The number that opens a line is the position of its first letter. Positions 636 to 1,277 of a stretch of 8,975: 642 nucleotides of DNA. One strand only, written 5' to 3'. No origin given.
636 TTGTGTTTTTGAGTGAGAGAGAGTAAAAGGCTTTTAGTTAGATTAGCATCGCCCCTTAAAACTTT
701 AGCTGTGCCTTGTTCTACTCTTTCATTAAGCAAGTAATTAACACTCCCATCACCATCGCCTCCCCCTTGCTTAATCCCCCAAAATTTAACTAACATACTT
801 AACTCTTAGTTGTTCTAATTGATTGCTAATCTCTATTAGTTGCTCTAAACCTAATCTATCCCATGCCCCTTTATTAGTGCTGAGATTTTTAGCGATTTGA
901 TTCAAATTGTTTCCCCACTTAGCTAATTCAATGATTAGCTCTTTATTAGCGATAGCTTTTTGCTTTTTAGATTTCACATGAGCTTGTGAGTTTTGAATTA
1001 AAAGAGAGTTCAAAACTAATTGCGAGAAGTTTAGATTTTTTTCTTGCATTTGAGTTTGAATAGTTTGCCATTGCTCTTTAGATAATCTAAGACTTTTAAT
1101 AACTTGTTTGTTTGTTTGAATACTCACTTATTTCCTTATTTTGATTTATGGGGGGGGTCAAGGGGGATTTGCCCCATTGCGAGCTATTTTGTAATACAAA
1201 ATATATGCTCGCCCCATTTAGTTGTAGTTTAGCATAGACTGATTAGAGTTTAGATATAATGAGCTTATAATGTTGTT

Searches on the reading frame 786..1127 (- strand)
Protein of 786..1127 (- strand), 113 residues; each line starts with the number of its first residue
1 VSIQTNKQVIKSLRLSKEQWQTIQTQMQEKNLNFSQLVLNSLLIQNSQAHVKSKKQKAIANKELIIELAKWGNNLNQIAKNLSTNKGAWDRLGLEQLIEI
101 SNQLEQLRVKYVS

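Call 3: search_protein_families(library=pfam, proteins=[window:786-1127:-], max_evalue=0.01)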
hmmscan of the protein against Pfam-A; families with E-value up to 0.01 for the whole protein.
window:786-1127:- (113 aa): 3 families
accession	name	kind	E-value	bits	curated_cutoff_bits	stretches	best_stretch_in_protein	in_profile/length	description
PF21983.2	NikA-like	-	2.9e-08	34.2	27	1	6-81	2-71/72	Mobilization protein NikA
PF05713.17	MobC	-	0.00012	22.9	23.2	1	65-104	1-42/45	Bacterial mobilisation protein (MobC)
PF08282.18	Hydrolase_3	-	0.0084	16.3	20.9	1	3-94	66-158/255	haloacid dehalogenase-like hydrolase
